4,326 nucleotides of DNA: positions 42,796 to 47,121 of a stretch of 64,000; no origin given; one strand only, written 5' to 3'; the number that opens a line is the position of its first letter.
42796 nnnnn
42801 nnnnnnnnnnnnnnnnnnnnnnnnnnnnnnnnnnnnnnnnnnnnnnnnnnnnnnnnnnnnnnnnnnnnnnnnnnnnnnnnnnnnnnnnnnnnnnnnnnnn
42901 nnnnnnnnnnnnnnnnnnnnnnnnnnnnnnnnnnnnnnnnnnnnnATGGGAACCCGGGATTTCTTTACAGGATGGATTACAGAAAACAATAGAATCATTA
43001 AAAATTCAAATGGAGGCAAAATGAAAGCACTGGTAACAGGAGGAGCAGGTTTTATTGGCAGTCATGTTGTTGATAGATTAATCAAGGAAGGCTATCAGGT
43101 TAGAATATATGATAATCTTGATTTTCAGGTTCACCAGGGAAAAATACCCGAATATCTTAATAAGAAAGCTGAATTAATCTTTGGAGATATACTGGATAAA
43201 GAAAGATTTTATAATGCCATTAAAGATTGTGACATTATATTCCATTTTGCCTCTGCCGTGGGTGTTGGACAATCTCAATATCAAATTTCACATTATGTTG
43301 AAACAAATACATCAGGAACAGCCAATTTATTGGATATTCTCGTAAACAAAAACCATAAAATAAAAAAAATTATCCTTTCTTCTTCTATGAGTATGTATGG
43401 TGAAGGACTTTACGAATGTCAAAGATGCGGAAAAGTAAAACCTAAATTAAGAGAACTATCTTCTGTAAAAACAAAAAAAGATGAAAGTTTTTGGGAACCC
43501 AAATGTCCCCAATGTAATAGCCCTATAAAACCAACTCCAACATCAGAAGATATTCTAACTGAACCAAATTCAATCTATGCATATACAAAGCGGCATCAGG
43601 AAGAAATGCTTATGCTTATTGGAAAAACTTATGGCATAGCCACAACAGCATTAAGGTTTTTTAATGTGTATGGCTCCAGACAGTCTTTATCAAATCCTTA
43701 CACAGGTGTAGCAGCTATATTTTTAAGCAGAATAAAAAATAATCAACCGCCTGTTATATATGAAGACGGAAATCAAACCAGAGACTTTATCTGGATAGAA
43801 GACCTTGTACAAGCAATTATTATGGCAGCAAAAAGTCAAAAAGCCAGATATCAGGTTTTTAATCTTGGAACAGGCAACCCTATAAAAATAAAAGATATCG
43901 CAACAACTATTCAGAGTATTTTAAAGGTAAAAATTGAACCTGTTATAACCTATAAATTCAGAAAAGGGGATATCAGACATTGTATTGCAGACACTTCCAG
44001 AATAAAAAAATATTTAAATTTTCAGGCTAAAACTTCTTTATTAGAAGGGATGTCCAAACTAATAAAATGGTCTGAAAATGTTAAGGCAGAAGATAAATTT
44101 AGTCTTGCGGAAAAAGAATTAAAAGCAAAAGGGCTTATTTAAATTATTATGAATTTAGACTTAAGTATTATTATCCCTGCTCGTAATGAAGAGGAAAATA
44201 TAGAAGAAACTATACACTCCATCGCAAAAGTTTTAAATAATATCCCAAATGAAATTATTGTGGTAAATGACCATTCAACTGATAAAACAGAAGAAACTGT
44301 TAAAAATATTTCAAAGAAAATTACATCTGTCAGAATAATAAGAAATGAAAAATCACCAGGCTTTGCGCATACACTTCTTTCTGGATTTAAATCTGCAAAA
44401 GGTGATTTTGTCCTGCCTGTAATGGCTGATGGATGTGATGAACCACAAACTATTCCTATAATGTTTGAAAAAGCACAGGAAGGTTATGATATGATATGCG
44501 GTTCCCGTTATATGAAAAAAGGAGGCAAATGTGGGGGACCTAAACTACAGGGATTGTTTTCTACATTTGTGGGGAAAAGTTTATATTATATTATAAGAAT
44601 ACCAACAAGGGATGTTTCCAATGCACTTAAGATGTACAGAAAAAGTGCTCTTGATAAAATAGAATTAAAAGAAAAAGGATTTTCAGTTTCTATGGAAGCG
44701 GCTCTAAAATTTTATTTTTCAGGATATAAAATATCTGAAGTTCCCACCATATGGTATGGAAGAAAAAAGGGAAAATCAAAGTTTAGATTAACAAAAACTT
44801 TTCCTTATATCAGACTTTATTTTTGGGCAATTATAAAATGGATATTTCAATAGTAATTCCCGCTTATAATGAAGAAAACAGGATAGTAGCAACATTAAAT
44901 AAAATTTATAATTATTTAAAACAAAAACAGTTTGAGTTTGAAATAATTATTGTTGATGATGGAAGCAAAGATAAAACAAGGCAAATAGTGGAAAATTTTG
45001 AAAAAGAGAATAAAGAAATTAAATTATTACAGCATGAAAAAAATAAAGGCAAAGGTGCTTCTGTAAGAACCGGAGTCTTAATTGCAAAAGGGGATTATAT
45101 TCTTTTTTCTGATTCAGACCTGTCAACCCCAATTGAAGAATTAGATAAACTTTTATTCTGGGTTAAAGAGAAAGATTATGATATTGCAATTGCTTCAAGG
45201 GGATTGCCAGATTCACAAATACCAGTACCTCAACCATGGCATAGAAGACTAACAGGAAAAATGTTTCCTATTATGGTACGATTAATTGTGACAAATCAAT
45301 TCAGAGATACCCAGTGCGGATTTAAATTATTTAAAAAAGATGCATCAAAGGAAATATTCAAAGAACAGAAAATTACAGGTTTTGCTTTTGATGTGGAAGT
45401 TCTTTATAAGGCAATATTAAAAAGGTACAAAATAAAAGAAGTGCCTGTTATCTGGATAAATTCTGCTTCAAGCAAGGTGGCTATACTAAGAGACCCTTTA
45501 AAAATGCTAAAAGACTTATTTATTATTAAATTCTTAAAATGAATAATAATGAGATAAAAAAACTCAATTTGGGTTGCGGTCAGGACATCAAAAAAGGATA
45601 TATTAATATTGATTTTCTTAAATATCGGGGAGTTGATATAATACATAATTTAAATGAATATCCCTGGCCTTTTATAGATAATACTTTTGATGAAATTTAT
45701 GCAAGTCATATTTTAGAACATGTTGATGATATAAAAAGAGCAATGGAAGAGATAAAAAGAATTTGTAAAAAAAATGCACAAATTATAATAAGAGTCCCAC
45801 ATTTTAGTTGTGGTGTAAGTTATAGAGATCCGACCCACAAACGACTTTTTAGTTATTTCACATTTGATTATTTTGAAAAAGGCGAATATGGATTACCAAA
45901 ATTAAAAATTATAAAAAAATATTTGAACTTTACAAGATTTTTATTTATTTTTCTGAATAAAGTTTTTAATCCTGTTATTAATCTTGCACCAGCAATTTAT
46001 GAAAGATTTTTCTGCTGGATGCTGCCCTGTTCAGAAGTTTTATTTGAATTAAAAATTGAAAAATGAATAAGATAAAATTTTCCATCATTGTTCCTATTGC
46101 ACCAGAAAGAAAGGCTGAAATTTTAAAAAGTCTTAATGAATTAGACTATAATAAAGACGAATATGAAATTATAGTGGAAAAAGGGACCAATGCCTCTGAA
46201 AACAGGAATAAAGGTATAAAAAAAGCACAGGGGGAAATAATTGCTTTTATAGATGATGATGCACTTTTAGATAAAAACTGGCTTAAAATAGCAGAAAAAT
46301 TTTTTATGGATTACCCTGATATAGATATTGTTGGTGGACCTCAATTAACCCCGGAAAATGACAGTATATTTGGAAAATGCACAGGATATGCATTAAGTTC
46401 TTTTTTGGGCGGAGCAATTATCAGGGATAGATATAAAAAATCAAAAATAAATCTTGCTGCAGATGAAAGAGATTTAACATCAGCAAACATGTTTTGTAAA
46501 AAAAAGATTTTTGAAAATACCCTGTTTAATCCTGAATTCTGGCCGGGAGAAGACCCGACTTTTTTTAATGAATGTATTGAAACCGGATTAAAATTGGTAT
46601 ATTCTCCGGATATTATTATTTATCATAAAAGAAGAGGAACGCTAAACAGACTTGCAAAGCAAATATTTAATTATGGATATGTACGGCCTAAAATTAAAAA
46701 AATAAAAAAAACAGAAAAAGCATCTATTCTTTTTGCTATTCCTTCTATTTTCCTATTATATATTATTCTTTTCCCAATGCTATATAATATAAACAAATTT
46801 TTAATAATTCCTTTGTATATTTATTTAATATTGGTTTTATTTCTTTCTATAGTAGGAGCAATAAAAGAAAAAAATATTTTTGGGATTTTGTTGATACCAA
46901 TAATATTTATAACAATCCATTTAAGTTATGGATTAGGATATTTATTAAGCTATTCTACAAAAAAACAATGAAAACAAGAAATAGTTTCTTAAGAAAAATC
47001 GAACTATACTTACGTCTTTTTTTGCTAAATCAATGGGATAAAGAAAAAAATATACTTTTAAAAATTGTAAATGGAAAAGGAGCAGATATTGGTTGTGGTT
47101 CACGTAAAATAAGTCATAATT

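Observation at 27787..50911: Five ArnT/PMT-like GT-C membrane glycosyltransferases matched by five short Dpm1/ArnC-like GT2 enzymes in one co-directional array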

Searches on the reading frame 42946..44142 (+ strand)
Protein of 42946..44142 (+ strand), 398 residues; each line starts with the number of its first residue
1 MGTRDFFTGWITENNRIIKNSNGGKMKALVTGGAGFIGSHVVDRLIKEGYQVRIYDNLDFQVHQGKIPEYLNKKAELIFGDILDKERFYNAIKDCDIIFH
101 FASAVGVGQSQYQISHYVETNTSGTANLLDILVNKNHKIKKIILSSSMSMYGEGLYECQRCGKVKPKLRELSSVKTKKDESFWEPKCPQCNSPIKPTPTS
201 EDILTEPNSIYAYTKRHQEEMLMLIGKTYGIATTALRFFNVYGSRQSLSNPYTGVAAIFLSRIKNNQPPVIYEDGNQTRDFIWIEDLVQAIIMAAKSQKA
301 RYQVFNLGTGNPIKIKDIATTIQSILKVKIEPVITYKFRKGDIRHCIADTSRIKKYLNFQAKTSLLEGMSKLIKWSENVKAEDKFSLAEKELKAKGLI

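Call 5: search_protein_families(library=pfam, proteins=[window:42946-44142:+], max_evalue=0.01)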
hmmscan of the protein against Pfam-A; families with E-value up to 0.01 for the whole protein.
window:42946-44142:+ (398 aa): 9 families
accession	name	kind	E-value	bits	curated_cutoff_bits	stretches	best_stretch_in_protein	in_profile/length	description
PF01370.27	Epimerase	-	1.9e-49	168.7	20.9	2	28-154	1-122/240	NAD dependent epimerase/dehydratase family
PF16363.11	GDP_Man_Dehyd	-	7.1e-46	157.6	27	2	29-153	1-135/332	GDP-mannose 4,6 dehydratase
PF01073.25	3Beta_HSD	-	2.4e-26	92.9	22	2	29-153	1-122/280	3-beta hydroxysteroid dehydrogenase/isomerase family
PF02719.21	Polysacc_synt_2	-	1.6e-23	83.8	20.2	2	29-146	2-127/293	Polysaccharide biosynthesis protein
PF07993.18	NAD_binding_4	-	7e-12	45.5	20.1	1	30-283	1-250/258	Male sterility protein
PF13460.12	NAD_binding_10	-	5.4e-10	39.9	27.2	1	32-153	1-104/184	NAD(P)H-binding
PF05368.20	NmrA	-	8.1e-06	26.1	27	1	27-109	4-79/298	NmrA-like family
PF00106.31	adh_short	-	0.00013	22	26.6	1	28-95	3-71/195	short chain dehydrogenase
PF04321.23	RmlD_sub_bind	-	0.00018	21.1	27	0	26-128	1-85/287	RmlD substrate binding domain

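Call 9: search_protein_families(library=ncbifam, proteins=[window:42946-44142:+], max_evalue=0.001)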
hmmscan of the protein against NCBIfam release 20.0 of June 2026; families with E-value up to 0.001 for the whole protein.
window:42946-44142:+ (398 aa): 35 families (the best 25 are shown)
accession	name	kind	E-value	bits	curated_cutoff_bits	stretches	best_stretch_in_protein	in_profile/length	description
TIGR01179.1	galE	equivalog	2.6e-46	158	262.3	2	28-153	2-127/332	UDP-glucose 4-epimerase GalE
TIGR04180.1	EDH_00030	hypoth_equivalog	2.9e-42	144.7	475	2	29-154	2-128/297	NAD-dependent 4,6-dehydratase LegB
TIGR01181.1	dTDP_gluc_dehyt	equivalog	1.3e-37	129.6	365.1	2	200-378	140-313/321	dTDP-glucose 4,6-dehydratase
TIGR02197.1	heptose_epim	equivalog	1.3e-32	113.3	274.6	2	204-376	131-313/316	ADP-glyceromanno-heptose 6-epimerase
NF011728.1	PRK15181.1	equivalog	6.8e-27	94.4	760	1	198-376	152-337/348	Vi polysaccharide biosynthesis UDP-N-acetylglucosaminuronic acid C-4 epimerase TviC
NF007956.0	PRK10675.1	subfamily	2.1e-25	89.6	394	2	26-153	1-130/338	UDP-glucose 4-epimerase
NF007490.0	PRK10084.1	subfamily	1.1e-20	73.9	649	2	203-376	159-334/361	dTDP-glucose 4,6-dehydratase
NF042423.1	oxyalk_red_Shew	equivalog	8.6e-18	64.5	580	1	27-154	10-125/331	2-alkyl-3-oxoalkanoate reductase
TIGR03466.1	HpnA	hypoth_equivalog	9.8e-17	60.8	367.65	1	26-152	1-118/327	hopanoid-associated sugar epimerase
NF008360.0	PRK11150.1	equivalog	2.6e-16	59.7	452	1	206-335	135-264/310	ADP-glyceromanno-heptose 6-epimerase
NF007582.0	PRK10217.1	equivalog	6.1e-16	58.4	698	2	206-376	155-331/355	dTDP-glucose 4,6-dehydratase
TIGR03589.1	PseB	equivalog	2.3e-15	56.4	407.75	1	27-145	6-124/324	UDP-N-acetylglucosamine 4,6-dehydratase (inverting)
NF042422.1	oxyalk_red_OleD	equivalog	1.5e-14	54.1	580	1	26-150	1-113/329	2-alkyl-3-oxoalkanoate reductase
NF043036.1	ErythonDh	equivalog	6.2e-14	51.9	325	1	26-157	1-135/321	D-erythronate dehydrogenase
NF008872.0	PRK11908.1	equivalog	6.7e-14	51.7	294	1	206-377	144-320/349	bifunctional UDP-4-keto-pentose/UDP-xylose synthase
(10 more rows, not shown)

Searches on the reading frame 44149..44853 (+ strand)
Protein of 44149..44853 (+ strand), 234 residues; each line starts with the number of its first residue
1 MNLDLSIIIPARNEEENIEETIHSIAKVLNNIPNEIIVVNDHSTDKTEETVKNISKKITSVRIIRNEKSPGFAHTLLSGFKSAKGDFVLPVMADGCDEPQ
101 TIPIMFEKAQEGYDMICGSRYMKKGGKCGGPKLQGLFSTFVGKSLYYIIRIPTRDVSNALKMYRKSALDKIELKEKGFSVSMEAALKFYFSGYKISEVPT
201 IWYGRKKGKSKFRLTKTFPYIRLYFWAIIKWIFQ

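Call 5: search_protein_families(library=pfam, proteins=[window:44149-44853:+], max_evalue=0.01)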
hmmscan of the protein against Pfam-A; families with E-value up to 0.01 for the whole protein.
window:44149-44853:+ (234 aa): 3 families
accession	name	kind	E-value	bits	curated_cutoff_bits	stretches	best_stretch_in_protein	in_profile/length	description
PF00535.33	Glycos_transf_2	-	4.5e-30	105.2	23.3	1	6-171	1-167/168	Glycosyl transferase family 2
PF13641.12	Glyco_tranf_2_3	-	3e-13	50.8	27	1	5-138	3-132/230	Glycosyltransferase like family 2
PF10111.15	Glyco_tranf_2_2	-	3.1e-08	33.9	27.3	1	6-94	1-91/276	Glycosyltransferase like family 2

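Call 9: search_protein_families(library=ncbifam, proteins=[window:44149-44853:+], max_evalue=0.001)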
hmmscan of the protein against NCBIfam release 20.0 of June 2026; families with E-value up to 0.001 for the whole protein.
window:44149-44853:+ (234 aa): 21 families
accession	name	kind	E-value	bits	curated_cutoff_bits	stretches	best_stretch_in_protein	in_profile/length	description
NF047588.1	GlcsyltransPgfSStrep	equivalog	1.3e-21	77.2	500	1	4-220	2-213/308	glycosyltransferase PgfS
TIGR03937.1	PgaC_IcaA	equivalog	4.1e-16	58.9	422.3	1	5-111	47-152/407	poly-beta-1,6-N-acetyl-D-glucosamine synthase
TIGR04182.1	glyco_TIGR04182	equivalog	7.4e-16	58.4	325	1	4-210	1-199/293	S-layer glycoprotein N-glycosyltransferase AglJ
NF007986.1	PRK10714.1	equivalog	6.8e-14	51.6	529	1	5-125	8-131/316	undecaprenyl-phosphate 4-deoxy-4-formamido-L-arabinose transferase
NF041391.1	DPhHxTase_Halo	equivalog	8.3e-12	44.5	375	1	11-211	3-191/213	dolichyl-phosphate hexose transferase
TIGR04283.1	glyco_like_mftF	equivalog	2.5e-11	43.6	182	1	5-95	1-83/221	TIGR04283 family arsenosugar biosynthesis glycosyltransferase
NF010496.0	PRK13915.1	equivalog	5.6e-11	42.1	262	1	4-96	32-128/307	glucosyl-3-phosphoglycerate synthase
NF007482.0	PRK10073.1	equivalog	1.2e-10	40.9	423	1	4-110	7-111/334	glycosyltransferase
NF050050.1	ProtGlycPglI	equivalog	1.6e-10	40.8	500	1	5-127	4-126/306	GalNAc(5)-diNAcBac-PP-undecaprenol beta-1,3-glucosyltransferase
NF058614.1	PPMAGASynPpgS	equivalog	3.8e-10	39.6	370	1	4-200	1-194/226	polyprenyl-phospho-N-acetylgalactosaminyl synthase PpgS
NF047683.1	TeichurnBiosyTuaG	equivalog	1.3e-09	38.1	400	1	5-100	8-102/252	teichuronic acid biosynthesis protein TuaG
TIGR03965.1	mycofact_glyco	equivalog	2.1e-09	36.8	280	1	4-88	75-158/467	mycofactocin biosynthesis glycosyltransferase MftF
NF045692.1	OglycostaseCruG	equivalog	2.4e-09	36.6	600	1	5-118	43-162/386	2'-O-glycosyltransferase CruG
TIGR03469.1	HpnB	hypoth_equivalog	2.3e-08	33.5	379.25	1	5-110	46-161/386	hopene-associated glycosyltransferase HpnB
NF041875.1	EPS_EpsD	equivalog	5.2e-08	32.7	370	1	5-94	1-89/325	exopolysaccharide biosynthesis glycosyltransferase EpsD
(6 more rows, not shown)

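Call 29: search_solved_structures(query=window:44149-44853:+, max_evalue=0.001)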
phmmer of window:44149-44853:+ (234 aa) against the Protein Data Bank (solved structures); distinct sequences matched with E-value up to 0.001: 23.
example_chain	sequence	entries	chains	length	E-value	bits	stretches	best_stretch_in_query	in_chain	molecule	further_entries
5mlz_A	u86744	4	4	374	2.1e-30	109.1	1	3-231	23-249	Dolichol monophosphate mannose synthase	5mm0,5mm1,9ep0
5ekp_C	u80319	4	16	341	4.3e-15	59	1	3-143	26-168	Uncharacterized glycosyltransferase sll0501 | Glycosyltransferase sll0501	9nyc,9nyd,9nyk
9nye_A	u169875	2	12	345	4.4e-15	59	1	3-143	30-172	Glycosyltransferase sll0501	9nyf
5eke_A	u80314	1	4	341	4.5e-15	59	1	3-143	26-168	Uncharacterized glycosyltransferase sll0501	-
9bhc_C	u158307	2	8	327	4.5e-10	42.6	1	5-123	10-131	Undecaprenyl-phosphate 4-deoxy-4-formamido-L-arabinose transferase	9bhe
8vxh_A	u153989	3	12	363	5.7e-10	42.3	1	5-123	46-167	Undecaprenyl-phosphate 4-deoxy-4-formamido-L-arabinose transferase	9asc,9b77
9hwj_A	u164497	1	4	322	6.2e-10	42.1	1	5-123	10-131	Undecaprenyl-phosphate 4-deoxy-4-formamido-L-arabinose transferase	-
6h1j_A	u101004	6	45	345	2.3e-09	40.3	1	5-186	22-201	Probable ss-1,3-N-acetylglucosaminyltransferase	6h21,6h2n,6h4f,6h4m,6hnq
6p61_A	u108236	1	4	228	4.5e-09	39.3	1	5-105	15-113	Glycosyltransferase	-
7pdo_A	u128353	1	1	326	3e-06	30.1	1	5-106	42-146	Glucosyl-3-phosphoglycerate synthase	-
7p5l_A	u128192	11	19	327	3e-06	30.1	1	5-106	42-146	Glucosyl-3-phosphoglycerate synthase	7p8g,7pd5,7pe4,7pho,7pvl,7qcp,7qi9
5tze_C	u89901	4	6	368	7e-06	28.9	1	5-102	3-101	Glycosyl transferase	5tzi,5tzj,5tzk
5tz8_A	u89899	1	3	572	1.1e-05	28.2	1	5-102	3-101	Glycosyl transferase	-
4y6n_A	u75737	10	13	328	1.2e-05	28.1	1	5-96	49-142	Glucosyl-3-phosphoglycerate synthase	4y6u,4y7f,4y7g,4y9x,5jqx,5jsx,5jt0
3e25_A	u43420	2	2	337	1.3e-05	28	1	5-96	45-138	Putative uncharacterized protein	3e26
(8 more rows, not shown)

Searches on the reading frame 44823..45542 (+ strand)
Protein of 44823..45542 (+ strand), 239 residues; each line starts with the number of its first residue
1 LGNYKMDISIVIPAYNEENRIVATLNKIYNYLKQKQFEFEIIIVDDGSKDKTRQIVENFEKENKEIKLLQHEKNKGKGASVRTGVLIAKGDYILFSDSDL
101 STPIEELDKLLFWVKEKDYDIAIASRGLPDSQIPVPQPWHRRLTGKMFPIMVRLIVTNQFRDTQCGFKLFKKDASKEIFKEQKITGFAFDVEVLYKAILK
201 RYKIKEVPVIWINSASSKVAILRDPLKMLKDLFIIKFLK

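Call 5: search_protein_families(library=pfam, proteins=[window:44823-45542:+], max_evalue=0.01)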
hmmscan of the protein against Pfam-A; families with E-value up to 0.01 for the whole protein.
window:44823-45542:+ (239 aa): 6 families
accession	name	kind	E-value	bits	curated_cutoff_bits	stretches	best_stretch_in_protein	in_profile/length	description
PF00535.33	Glycos_transf_2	-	7.5e-35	120.8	23.3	1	9-179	1-168/168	Glycosyl transferase family 2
PF10111.15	Glyco_tranf_2_2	-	1.9e-12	47.7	27.3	1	9-114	1-106/276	Glycosyltransferase like family 2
PF13641.12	Glyco_tranf_2_3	-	6.6e-06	26.7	27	1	8-100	3-97/230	Glycosyltransferase like family 2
PF13704.12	Glyco_tranf_2_4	-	0.00091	20.1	27.5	1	25-99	7-81/98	Glycosyl transferase family 2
PF19146.6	DUF5828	-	0.005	16.9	27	1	4-64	137-196/230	Family of unknown function (DUF5828)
PF13733.12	Glyco_transf_7N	-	0.0067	16.5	27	0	6-50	47-91/134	N-terminal region of glycosyl transferase group 7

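Call 9: search_protein_families(library=ncbifam, proteins=[window:44823-45542:+], max_evalue=0.001)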
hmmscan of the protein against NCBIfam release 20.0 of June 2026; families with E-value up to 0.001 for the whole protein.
window:44823-45542:+ (239 aa): 27 families (the best 25 are shown)
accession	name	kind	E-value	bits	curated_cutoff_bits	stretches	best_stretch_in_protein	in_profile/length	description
NF047588.1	GlcsyltransPgfSStrep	equivalog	5.4e-22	78.4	500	1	6-182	1-171/308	glycosyltransferase PgfS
TIGR03937.1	PgaC_IcaA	equivalog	2.7e-20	72.7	422.3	1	7-99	46-135/407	poly-beta-1,6-N-acetyl-D-glucosamine synthase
NF007482.0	PRK10073.1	equivalog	1.8e-19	70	423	1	3-123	3-119/334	glycosyltransferase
NF047683.1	TeichurnBiosyTuaG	equivalog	3e-19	69.6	400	1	2-124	2-121/252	teichuronic acid biosynthesis protein TuaG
NF007986.1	PRK10714.1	equivalog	3e-18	65.9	529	1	7-175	7-169/316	undecaprenyl-phosphate 4-deoxy-4-formamido-L-arabinose transferase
NF041875.1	EPS_EpsD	equivalog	3.5e-18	66.1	370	1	8-149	1-141/325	exopolysaccharide biosynthesis glycosyltransferase EpsD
NF038302.1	EPS_HpsE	equivalog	1.4e-16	60.3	300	1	6-100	1-97/307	hormogonium polysaccharide biosynthesis glycosyltransferase HpsE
TIGR04182.1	glyco_TIGR04182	equivalog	2.2e-16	60.1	325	1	7-233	1-215/293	S-layer glycoprotein N-glycosyltransferase AglJ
NF010496.0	PRK13915.1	equivalog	5.6e-15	55.2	262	1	5-104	30-131/307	glucosyl-3-phosphoglycerate synthase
TIGR04283.1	glyco_like_mftF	equivalog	7.3e-15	55.2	182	1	8-111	1-94/221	TIGR04283 family arsenosugar biosynthesis glycosyltransferase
NF058614.1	PPMAGASynPpgS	equivalog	9.3e-15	54.7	370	1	7-232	1-219/226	polyprenyl-phospho-N-acetylgalactosaminyl synthase PpgS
TIGR03965.1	mycofact_glyco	equivalog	2.4e-13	49.8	280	1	6-107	74-172/467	mycofactocin biosynthesis glycosyltransferase MftF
NF041391.1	DPhHxTase_Halo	equivalog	7.4e-13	48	375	1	14-212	3-184/213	dolichyl-phosphate hexose transferase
TIGR03111.1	glyc2_xrt_Gpos1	hypoth_equivalog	8.9e-12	44.5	363.95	1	7-111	50-153/439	TIGR03111 family XrtG-associated glycosyltransferase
NF053739.1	GlytfEpsEBac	equivalog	1.7e-11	43.6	450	1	8-121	3-115/265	glycosyltransferase EpsE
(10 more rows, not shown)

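Call 30: search_solved_structures(query=window:44823-45542:+, max_evalue=0.001)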
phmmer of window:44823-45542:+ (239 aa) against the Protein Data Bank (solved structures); distinct sequences matched with E-value up to 0.001: 35.
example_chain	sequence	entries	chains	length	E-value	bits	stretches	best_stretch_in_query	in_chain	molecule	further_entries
5mlz_A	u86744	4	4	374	3e-18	69.5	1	5-210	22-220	Dolichol monophosphate mannose synthase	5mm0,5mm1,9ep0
5ekp_C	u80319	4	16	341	1.4e-17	67.3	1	3-156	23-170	Uncharacterized glycosyltransferase sll0501 | Glycosyltransferase sll0501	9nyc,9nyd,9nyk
5eke_A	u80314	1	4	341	1.4e-17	67.3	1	3-156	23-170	Uncharacterized glycosyltransferase sll0501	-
9nye_A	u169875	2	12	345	1.4e-17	67.3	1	3-156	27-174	Glycosyltransferase sll0501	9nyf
2z87_A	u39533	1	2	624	5.2e-17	65.4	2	8-100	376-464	Chondroitin synthase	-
2z86_A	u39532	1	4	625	5.3e-17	65.4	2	8-100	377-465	Chondroitin synthase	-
9hwj_A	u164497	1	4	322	8.1e-14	55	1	7-172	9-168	Undecaprenyl-phosphate 4-deoxy-4-formamido-L-arabinose transferase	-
5tze_C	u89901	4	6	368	4.2e-13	52.7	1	6-141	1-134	Glycosyl transferase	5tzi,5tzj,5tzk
5tz8_A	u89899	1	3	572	9.3e-13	51.5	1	7-140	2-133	Glycosyl transferase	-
6p61_A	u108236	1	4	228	2.2e-12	50.3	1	7-99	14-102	Glycosyltransferase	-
5hea_A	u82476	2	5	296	1.1e-11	48.1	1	8-104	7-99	Putative glycosyltransferase (GalT1)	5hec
6h1j_A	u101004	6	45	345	9.3e-11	45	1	7-142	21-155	Probable ss-1,3-N-acetylglucosaminyltransferase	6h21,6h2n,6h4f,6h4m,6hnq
9bhc_C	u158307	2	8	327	2e-10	43.9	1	8-122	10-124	Undecaprenyl-phosphate 4-deoxy-4-formamido-L-arabinose transferase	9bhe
8vxh_A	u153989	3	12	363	2.6e-10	43.6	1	8-122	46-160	Undecaprenyl-phosphate 4-deoxy-4-formamido-L-arabinose transferase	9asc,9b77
3bcv_A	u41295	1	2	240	1.2e-09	41.4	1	8-100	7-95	Putative glycosyltransferase protein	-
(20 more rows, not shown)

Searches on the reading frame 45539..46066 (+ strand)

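Call 5: search_protein_families(library=pfam, proteins=[window:45539-46066:+], max_evalue=0.01)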
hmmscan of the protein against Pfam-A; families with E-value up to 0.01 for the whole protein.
window:45539-46066:+ (175 aa): 6 families
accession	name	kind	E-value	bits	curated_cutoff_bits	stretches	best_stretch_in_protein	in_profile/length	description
PF08241.18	Methyltransf_11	-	3.7e-09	37.5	21.2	1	43-84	54-95/95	Methyltransferase domain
PF13489.12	Methyltransf_23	-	2.9e-07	30.8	27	1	9-91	27-123/164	Methyltransferase domain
PF08242.18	Methyltransf_12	-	0.00053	21.1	30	1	40-80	64-96/98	Methyltransferase domain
PF13649.12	Methyltransf_25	-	0.0018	19.3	27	1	43-78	58-95/97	Methyltransferase domain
PF01209.24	Ubie_methyltran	-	0.0059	16.4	20.1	1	18-83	94-150/233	ubiE/COQ5 methyltransferase family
PF13847.12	Methyltransf_31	-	0.008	16.3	27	0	38-87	66-112/145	Methyltransferase domain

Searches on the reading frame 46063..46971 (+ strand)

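Call 6: search_protein_families(library=pfam, proteins=[window:46063-46971:+], max_evalue=0.01)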
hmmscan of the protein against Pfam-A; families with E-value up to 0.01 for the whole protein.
window:46063-46971:+ (302 aa): 4 families
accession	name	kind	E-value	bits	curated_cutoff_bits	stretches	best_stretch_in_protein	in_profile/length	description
PF00535.33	Glycos_transf_2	-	7.2e-11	42.7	23.3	1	19-151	43-165/168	Glycosyl transferase family 2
PF13641.12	Glyco_tranf_2_3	-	3.8e-08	34.1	27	1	36-200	63-223/230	Glycosyltransferase like family 2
PF13632.12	Glyco_trans_2_3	-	5.8e-08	33.2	27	1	59-259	1-194/198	Glycosyl transferase family group 2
PF10111.15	Glyco_tranf_2_2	-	0.0014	18.7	27.3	1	5-71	31-96/276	Glycosyltransferase like family 2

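Call 9: search_protein_families(library=ncbifam, proteins=[window:46063-46971:+], max_evalue=0.001)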
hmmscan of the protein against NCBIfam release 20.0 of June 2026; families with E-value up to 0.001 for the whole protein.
window:46063-46971:+ (302 aa): 7 families
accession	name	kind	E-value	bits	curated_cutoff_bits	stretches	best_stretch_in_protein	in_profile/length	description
TIGR03965.1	mycofact_glyco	equivalog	1.1e-14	54.1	280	1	44-206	142-298/467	mycofactocin biosynthesis glycosyltransferase MftF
NF038302.1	EPS_HpsE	equivalog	3.6e-10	39.3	300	1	19-92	49-122/307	hormogonium polysaccharide biosynthesis glycosyltransferase HpsE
NF038299.1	EPS_HpsN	equivalog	3.6e-09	36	425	1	9-94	35-119/317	hormogonium polysaccharide biosynthesis glycosyltransferase HpsN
NF041394.1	GtaseAglG_Halo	equivalog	1.1e-08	34.8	440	1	28-79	52-105/304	glucosyl-dolichyl phosphate glucuronosyltransferase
NF041875.1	EPS_EpsD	equivalog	8.3e-07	28.7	370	1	33-210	54-229/325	exopolysaccharide biosynthesis glycosyltransferase EpsD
TIGR04283.1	glyco_like_mftF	equivalog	2.5e-05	24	182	0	49-81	65-97/221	TIGR04283 family arsenosugar biosynthesis glycosyltransferase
TIGR03937.1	PgaC_IcaA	equivalog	6.4e-05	22.1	422.3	1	21-116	89-185/407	poly-beta-1,6-N-acetyl-D-glucosamine synthase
